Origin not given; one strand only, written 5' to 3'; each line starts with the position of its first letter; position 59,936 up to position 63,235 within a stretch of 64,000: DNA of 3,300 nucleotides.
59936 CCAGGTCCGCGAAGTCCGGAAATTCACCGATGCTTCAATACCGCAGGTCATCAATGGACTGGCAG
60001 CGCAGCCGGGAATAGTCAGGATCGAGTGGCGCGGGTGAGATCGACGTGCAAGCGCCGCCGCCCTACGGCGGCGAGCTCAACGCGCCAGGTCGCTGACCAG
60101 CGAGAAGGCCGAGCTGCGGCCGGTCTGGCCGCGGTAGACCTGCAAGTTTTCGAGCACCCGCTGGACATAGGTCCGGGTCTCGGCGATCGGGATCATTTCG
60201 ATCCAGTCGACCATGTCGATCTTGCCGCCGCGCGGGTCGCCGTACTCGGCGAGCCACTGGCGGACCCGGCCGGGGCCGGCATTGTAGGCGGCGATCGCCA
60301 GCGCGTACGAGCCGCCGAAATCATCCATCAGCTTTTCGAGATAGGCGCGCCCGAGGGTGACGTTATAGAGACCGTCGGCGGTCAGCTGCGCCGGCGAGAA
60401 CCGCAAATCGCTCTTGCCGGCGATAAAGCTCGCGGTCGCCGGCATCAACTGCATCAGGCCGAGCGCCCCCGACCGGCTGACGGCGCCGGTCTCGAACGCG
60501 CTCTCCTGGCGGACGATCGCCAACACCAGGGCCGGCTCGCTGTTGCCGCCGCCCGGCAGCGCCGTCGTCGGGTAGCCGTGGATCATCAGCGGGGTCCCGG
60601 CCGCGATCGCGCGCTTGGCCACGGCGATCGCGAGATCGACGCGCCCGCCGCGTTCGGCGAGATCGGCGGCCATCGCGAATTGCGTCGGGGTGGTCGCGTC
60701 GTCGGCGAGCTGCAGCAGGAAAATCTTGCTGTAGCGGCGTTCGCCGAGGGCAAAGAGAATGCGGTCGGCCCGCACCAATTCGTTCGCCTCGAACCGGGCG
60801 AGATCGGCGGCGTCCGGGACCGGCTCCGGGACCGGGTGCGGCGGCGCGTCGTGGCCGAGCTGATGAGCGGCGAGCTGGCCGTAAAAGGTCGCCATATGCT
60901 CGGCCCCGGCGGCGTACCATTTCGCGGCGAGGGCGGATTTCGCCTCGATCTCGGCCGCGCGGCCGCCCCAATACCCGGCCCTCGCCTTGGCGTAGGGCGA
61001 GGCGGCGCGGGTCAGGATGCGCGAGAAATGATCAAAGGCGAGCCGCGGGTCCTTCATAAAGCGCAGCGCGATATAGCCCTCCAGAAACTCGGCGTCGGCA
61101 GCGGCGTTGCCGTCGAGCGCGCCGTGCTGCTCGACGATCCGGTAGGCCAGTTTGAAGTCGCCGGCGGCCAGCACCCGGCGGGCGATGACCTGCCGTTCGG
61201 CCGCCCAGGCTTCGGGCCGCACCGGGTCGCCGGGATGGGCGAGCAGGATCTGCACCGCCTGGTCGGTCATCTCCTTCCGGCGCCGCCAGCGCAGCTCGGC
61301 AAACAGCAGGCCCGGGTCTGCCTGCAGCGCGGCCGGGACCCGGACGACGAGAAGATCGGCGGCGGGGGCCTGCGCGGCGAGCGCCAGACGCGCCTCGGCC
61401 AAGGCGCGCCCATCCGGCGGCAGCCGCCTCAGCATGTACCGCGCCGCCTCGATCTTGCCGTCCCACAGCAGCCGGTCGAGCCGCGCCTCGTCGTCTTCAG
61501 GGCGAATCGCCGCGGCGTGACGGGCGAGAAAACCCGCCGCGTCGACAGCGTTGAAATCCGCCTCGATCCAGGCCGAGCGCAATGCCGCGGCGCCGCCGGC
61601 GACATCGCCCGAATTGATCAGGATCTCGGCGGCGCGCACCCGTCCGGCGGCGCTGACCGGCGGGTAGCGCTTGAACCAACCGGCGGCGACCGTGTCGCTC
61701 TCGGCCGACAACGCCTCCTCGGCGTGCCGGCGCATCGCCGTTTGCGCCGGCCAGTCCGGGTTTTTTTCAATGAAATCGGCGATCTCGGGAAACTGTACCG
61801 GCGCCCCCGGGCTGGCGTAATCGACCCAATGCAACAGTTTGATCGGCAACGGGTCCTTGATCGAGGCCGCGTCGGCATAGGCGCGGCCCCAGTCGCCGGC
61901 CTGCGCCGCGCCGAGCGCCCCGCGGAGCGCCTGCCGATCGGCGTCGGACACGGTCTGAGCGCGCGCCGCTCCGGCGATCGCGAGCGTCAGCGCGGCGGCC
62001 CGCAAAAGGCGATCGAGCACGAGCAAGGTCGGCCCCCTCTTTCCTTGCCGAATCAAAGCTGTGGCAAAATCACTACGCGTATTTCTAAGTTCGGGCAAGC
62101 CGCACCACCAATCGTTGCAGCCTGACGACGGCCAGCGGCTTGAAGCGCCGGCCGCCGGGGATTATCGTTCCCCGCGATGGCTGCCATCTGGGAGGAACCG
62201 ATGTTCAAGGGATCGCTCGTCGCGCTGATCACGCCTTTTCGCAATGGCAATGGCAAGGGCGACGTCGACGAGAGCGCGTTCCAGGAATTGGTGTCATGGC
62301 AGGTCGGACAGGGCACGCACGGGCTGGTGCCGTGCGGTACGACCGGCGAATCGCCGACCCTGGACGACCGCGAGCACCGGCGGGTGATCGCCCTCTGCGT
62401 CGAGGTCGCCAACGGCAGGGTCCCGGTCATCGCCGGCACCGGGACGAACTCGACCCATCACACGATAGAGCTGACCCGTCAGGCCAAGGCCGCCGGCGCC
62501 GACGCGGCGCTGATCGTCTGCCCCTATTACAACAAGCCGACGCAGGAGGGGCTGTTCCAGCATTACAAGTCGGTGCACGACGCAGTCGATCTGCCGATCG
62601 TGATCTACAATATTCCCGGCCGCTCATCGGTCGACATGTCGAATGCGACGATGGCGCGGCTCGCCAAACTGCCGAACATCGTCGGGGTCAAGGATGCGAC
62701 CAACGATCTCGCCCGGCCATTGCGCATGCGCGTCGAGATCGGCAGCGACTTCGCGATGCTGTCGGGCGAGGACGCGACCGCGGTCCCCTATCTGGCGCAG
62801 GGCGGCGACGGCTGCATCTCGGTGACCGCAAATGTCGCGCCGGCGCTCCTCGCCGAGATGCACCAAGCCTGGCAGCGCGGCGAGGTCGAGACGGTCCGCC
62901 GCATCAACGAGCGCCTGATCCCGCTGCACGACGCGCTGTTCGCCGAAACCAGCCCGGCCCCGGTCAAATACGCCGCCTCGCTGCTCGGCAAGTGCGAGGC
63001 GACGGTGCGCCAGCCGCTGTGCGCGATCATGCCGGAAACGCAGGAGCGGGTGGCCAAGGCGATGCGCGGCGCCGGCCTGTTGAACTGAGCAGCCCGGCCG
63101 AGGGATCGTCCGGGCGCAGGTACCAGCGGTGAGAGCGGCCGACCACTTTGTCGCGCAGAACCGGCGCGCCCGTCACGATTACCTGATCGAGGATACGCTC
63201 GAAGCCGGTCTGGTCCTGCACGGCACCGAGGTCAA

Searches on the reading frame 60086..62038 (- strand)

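Call 81: search_protein_families(library=pfam, proteins=[window:60086-62038:-], max_evalue=0.0001)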
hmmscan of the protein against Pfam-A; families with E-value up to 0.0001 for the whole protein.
window:60086-62038:- (651 aa): 1 family
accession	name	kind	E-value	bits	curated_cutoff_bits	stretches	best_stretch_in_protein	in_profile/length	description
PF01464.25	SLT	-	1.4e-26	92.8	21.3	1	499-601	11-110/117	Transglycosylase SLT domain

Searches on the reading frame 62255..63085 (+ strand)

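Call 81: search_protein_families(library=pfam, proteins=[window:62255-63085:+], max_evalue=0.0001)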
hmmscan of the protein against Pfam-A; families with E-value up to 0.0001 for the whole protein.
window:62255-63085:+ (277 aa): 1 family
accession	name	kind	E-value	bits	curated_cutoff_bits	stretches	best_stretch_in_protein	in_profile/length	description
PF00701.28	DHDPS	-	1.6e-87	293.4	22.1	1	1-270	16-286/289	Dihydrodipicolinate synthetase family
